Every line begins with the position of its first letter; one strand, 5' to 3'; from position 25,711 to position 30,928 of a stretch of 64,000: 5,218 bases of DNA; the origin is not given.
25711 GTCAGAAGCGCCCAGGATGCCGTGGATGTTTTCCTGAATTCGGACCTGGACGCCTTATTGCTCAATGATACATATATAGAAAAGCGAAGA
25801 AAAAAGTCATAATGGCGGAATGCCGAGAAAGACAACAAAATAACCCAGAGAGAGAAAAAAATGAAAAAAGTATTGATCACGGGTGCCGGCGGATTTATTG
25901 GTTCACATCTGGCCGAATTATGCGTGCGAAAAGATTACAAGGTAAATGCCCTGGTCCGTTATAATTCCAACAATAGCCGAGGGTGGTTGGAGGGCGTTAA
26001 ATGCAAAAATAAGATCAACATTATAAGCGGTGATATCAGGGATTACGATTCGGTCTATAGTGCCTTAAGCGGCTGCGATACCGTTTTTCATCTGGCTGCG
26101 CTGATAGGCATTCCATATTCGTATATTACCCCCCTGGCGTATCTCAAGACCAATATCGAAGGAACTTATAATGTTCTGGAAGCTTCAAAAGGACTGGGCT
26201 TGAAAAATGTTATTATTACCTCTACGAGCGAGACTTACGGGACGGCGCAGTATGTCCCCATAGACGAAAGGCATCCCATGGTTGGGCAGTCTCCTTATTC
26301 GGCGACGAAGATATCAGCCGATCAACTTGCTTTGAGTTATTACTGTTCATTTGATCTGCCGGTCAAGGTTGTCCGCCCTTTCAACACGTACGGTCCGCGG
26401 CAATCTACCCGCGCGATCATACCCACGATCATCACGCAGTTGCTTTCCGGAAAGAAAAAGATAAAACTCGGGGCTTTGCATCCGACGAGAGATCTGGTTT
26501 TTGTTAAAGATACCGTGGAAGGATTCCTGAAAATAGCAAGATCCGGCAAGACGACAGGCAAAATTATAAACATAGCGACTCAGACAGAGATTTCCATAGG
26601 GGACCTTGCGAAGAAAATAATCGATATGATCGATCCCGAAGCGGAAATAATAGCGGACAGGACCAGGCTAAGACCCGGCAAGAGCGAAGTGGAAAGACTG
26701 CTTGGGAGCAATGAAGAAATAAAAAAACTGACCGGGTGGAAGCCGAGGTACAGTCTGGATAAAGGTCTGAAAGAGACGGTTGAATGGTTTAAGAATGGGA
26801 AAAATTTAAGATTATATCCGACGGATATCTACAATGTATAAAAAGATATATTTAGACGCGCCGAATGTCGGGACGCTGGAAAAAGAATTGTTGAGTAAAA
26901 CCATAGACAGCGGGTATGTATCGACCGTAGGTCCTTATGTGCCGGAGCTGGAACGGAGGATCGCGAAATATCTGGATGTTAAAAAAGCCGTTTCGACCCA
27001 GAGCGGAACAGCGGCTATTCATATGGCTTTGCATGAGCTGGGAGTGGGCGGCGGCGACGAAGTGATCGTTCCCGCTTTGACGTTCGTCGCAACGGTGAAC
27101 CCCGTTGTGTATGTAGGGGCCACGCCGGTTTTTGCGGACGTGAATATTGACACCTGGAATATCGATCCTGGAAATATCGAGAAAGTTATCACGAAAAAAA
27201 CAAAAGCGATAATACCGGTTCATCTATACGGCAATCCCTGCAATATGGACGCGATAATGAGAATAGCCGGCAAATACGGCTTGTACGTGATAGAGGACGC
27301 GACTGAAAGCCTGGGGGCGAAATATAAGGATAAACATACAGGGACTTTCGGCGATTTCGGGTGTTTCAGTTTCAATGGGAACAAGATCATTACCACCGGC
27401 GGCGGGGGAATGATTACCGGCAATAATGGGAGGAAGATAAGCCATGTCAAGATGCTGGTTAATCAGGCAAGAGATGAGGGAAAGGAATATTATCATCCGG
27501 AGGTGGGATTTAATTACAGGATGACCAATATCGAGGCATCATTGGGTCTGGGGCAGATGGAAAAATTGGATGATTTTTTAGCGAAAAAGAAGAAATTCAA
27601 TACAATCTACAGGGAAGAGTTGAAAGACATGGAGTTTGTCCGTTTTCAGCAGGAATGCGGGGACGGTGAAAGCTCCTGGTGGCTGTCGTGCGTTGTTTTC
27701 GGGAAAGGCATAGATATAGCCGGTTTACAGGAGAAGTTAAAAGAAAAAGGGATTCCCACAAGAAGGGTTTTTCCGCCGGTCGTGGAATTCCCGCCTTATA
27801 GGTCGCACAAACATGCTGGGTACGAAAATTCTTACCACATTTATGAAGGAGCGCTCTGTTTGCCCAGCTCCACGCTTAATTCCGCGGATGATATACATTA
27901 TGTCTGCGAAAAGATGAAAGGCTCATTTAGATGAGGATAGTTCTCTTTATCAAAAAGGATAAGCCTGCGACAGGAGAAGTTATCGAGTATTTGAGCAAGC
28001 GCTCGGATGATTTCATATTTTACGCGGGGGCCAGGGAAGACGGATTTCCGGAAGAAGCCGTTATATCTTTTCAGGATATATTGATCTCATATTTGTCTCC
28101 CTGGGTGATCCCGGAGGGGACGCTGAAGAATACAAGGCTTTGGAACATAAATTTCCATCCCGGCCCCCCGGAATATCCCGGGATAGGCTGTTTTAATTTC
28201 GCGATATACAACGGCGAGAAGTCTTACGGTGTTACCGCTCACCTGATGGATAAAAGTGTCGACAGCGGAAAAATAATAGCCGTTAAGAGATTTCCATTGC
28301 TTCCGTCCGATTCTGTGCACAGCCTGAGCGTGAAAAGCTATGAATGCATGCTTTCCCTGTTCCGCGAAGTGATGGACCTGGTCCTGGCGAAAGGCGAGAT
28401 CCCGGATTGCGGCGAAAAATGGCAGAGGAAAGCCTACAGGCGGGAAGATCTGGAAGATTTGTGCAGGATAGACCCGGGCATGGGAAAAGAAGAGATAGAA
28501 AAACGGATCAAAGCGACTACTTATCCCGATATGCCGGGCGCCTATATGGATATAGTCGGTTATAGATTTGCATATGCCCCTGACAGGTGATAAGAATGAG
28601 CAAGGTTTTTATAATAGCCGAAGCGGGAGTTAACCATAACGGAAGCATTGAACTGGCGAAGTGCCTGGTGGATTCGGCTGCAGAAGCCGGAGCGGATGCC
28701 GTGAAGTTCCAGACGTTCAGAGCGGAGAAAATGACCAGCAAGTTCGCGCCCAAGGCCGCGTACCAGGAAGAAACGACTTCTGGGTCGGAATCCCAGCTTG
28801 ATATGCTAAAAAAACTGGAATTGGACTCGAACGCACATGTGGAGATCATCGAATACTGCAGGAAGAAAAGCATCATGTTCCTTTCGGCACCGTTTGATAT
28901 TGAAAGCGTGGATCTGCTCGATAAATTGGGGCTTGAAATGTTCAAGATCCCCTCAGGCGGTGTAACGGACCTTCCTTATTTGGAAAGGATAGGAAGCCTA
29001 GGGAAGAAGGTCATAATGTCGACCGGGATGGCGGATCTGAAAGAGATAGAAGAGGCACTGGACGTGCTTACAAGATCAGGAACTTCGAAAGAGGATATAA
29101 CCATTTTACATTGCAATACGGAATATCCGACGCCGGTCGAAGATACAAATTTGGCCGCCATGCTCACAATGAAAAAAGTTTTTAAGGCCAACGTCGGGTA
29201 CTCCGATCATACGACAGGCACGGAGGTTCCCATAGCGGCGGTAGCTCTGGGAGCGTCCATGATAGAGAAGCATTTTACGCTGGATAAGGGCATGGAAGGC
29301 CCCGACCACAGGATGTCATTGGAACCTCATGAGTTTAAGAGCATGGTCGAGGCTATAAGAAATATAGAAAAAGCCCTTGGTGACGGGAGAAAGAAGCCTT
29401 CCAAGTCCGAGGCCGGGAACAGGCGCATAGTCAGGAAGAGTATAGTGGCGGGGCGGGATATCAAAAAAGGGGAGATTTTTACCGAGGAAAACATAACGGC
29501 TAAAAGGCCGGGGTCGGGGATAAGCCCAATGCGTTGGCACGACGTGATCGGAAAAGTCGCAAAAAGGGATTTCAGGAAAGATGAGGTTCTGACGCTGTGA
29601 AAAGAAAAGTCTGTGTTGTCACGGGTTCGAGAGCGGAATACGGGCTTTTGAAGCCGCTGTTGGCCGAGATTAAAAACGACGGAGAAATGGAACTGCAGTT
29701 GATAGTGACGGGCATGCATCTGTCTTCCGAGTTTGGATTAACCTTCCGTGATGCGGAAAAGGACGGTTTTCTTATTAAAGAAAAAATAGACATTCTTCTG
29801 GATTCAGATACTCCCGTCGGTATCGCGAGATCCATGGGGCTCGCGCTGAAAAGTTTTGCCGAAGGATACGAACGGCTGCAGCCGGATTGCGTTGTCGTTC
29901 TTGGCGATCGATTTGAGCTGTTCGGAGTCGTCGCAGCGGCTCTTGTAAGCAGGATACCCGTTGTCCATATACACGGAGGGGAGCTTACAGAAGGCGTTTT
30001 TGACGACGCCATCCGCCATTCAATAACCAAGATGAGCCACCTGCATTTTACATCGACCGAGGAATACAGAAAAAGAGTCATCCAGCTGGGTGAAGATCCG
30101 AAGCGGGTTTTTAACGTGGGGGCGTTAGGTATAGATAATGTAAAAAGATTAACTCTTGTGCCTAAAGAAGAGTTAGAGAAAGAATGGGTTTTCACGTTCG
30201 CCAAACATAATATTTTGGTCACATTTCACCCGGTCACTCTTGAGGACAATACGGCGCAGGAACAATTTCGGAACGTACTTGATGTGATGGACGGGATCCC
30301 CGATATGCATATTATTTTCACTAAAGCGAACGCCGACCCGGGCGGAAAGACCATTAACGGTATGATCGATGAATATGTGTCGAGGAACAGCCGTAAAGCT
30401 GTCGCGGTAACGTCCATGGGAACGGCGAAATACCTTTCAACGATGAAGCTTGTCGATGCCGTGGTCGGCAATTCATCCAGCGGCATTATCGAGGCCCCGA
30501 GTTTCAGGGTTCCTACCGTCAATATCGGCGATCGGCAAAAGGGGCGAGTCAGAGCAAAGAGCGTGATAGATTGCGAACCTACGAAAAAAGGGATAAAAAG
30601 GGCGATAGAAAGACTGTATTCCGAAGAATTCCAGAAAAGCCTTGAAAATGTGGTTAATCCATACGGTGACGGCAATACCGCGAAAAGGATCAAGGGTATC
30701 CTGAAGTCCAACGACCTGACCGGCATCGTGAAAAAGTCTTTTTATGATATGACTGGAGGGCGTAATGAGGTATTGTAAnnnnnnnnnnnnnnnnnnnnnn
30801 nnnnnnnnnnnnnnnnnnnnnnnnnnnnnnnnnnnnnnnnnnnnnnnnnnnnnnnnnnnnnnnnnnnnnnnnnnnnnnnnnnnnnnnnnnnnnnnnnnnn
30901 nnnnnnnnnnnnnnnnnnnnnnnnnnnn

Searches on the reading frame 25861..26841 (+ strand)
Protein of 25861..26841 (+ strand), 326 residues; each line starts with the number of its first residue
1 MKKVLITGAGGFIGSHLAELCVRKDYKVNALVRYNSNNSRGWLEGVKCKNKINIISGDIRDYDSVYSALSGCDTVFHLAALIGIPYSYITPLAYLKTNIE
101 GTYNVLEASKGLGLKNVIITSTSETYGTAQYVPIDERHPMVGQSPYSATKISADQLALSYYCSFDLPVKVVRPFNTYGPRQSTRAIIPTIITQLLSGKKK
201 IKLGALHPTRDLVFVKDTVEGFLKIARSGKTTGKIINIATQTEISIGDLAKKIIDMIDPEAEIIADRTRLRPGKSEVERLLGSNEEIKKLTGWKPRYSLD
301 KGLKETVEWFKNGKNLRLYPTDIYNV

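Call 6: search_protein_families(library=ncbifam, proteins=[window:25861-26841:+], max_evalue=0.00001)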
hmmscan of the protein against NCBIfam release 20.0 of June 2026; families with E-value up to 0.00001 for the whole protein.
window:25861-26841:+ (326 aa): 29 families (the best 25 are shown)
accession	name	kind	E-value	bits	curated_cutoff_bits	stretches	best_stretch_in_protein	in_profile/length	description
TIGR04180.1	EDH_00030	hypoth_equivalog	2.9e-143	476.3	475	1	4-298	1-297/297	NAD-dependent 4,6-dehydratase LegB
TIGR01181.1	dTDP_gluc_dehyt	equivalog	6.8e-52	176.5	365.1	1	3-313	1-314/321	dTDP-glucose 4,6-dehydratase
TIGR01179.1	galE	equivalog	5e-36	124.2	262.3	1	3-314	1-329/332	UDP-glucose 4-epimerase GalE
TIGR03466.1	HpnA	hypoth_equivalog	3.1e-28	98.6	367.65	1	3-253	2-242/327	hopanoid-associated sugar epimerase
TIGR02622.1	CDP_4_6_dhtase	equivalog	1.6e-27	96.6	278.45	1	2-312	5-332/352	CDP-glucose 4,6-dehydratase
NF007490.0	PRK10084.1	subfamily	1.6e-27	96.5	649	1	3-313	2-337/361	dTDP-glucose 4,6-dehydratase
NF007582.0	PRK10217.1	equivalog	3.6e-26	92.1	698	1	1-311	1-332/355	dTDP-glucose 4,6-dehydratase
TIGR01472.1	gmd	equivalog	3.1e-25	89.1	415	1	2-308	1-336/342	GDP-mannose 4,6-dehydratase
NF042423.1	oxyalk_red_Shew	equivalog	3.5e-25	88.8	580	1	2-254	9-254/331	2-alkyl-3-oxoalkanoate reductase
NF011728.1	PRK15181.1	equivalog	8.5e-23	80.9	760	1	2-312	16-339/348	Vi polysaccharide biosynthesis UDP-N-acetylglucosaminuronic acid C-4 epimerase TviC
TIGR03589.1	PseB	equivalog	3.8e-21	75.4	407.75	1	2-284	5-265/324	UDP-N-acetylglucosamine 4,6-dehydratase (inverting)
NF005998.1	PRK08125.1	equivalog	2.2e-20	72.6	777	1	2-310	316-649/649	bifunctional UDP-4-amino-4-deoxy-L-arabinose formyltransferase/UDP-glucuronic acid oxidase ArnA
NF008872.0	PRK11908.1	equivalog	5.8e-20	71.6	294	1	1-312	1-337/349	bifunctional UDP-4-keto-pentose/UDP-xylose synthase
NF042422.1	oxyalk_red_OleD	equivalog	1.6e-18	67.2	580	1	3-222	2-211/329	2-alkyl-3-oxoalkanoate reductase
NF007956.0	PRK10675.1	subfamily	4.1e-18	65.6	394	1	3-182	2-186/338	UDP-glucose 4-epimerase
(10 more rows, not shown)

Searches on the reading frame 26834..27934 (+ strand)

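Call 6: search_protein_families(library=ncbifam, proteins=[window:26834-27934:+], max_evalue=0.00001)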
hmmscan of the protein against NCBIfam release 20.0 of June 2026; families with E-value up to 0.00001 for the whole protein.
window:26834-27934:+ (366 aa): 14 families
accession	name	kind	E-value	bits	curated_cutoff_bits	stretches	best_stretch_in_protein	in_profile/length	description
TIGR04181.1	NHT_00031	hypoth_equivalog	8.2e-125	416.4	420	1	5-346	1-359/359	LegC family aminotransferase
TIGR03588.1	PseC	equivalog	1.4e-79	267.8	423.5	1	30-362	26-377/380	UDP-4-amino-4,6-dideoxy-N-acetyl-beta-L-altrosamine transaminase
TIGR04427.1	PLP_DesI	equivalog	1e-61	209.2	650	1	18-360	36-378/390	dTDP-4-dehydro-6-deoxyglucose aminotransferase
NF008658.2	PRK11658.1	equivalog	5.1e-61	206.4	631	1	8-314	8-325/379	UDP-4-amino-4-deoxy-L-arabinose aminotransferase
NF008687.0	PRK11706.1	equivalog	8.3e-61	205.8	375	1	5-267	2-271/375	dTDP-4-amino-4,6-dideoxygalactose transaminase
NF011936.0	PRK15407.1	equivalog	3.7e-58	197.3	423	2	29-220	60-255/440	lipopolysaccharide biosynthesis protein RfbH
TIGR02379.1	ECA_wecE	subfamily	1.2e-51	175.7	434.85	1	7-266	4-271/376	dTDP-4-amino-4,6-dideoxy-D-glucose transaminase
NF005816.0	PRK07682.1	equivalog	7.8e-09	34.6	620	1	36-156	68-203/390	aminotransferase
NF006230.0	PRK08363.1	equivalog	1.1e-07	31.1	534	1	53-168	97-217/398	alanine aminotransferase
NF005817.0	PRK07683.1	equivalog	3.6e-07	29.2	575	1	46-128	86-167/387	aminotransferase A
NF041364.1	GntC_guanitoxin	equivalog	1.1e-06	27.8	415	1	55-156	66-174/356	guanitoxin biosynthesis PLP-dependent (S)-gamma-hydroxy-L-arginine cyclodehydratase GntC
NF004770.0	PRK06108.1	subfamily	1.1e-06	27.8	422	1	40-127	87-175/396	pyridoxal phosphate-dependent aminotransferase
NF004975.0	PRK06348.1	equivalog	1.3e-06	27.7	549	1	50-155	90-201/384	pyridoxal phosphate-dependent aminotransferase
NF006096.0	PRK08248.1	equivalog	7.4e-06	24.8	726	1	31-157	61-187/431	homocysteine synthase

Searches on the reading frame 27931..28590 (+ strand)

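Call 6: search_protein_families(library=ncbifam, proteins=[window:27931-28590:+], max_evalue=0.00001)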
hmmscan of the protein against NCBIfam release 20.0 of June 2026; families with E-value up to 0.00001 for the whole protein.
window:27931-28590:+ (219 aa): 5 families
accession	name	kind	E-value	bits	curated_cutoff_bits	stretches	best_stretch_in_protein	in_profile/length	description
NF005414.0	PRK06988.1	equivalog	2e-14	53.3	316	1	49-213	79-242/311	formyltransferase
TIGR00639.1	PurN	equivalog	1.6e-11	44.1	150.1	1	73-147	105-180/192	phosphoribosylglycinamide formyltransferase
NF005998.1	PRK08125.1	equivalog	2.3e-11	42.8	777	1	49-209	77-236/649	bifunctional UDP-4-amino-4-deoxy-L-arabinose formyltransferase/UDP-glucuronic acid oxidase ArnA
NF005755.0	PRK07579.1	equivalog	1.5e-07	31.5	238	1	71-205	87-222/245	dTDP-4-amino-4,6-dideoxyglucose formyltransferase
TIGR00460.1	fmt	equivalog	2.4e-07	30.2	201.5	1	59-156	91-188/315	methionyl-tRNA formyltransferase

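Call 9: search_protein_families(library=pfam, proteins=[window:27931-28590:+], max_evalue=0.0001)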
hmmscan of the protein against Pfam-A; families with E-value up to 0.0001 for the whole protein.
window:27931-28590:+ (219 aa): 1 family
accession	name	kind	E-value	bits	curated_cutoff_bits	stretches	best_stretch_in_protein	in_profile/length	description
PF00551.24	Formyl_trans_N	-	7.5e-13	49.1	26.1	1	59-135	91-168/181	Formyl transferase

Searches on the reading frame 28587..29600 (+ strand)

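Call 6: search_protein_families(library=ncbifam, proteins=[window:28587-29600:+], max_evalue=0.00001)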
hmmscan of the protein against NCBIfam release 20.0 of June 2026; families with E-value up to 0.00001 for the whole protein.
window:28587-29600:+ (337 aa): 2 families
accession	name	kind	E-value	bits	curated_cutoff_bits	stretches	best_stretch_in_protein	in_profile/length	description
TIGR03569.1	NeuB_NnaB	equivalog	7e-153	508.5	399.65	1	7-335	1-329/329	N-acetylneuraminate synthase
TIGR03586.1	PseI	equivalog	8.8e-96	320.9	340.25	1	6-333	1-325/327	pseudaminic acid synthase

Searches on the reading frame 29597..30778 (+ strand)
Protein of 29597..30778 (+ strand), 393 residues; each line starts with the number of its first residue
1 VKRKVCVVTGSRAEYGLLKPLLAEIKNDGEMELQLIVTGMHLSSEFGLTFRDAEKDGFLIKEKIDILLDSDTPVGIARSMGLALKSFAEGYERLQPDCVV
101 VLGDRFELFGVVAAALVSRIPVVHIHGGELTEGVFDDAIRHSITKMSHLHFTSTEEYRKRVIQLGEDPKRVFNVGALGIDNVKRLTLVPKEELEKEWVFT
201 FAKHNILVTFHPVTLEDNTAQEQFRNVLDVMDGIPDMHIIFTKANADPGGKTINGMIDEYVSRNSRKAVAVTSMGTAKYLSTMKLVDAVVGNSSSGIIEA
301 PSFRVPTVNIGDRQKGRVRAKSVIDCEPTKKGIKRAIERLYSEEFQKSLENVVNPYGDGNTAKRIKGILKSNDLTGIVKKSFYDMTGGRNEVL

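Call 6: search_protein_families(library=ncbifam, proteins=[window:29597-30778:+], max_evalue=0.00001)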
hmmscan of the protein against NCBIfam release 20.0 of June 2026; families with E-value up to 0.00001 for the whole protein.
window:29597-30778:+ (393 aa): 2 families
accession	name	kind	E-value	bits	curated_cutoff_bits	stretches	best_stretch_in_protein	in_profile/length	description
TIGR03568.1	NeuC_NnaA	equivalog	2.5e-149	497.1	235.9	1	3-369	1-365/365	UDP-N-acetylglucosamine 2-epimerase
TIGR00236.1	wecB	equivalog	4.7e-28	98.4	210.15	1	4-371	2-364/366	non-hydrolyzing UDP-N-acetylglucosamine 2-epimerase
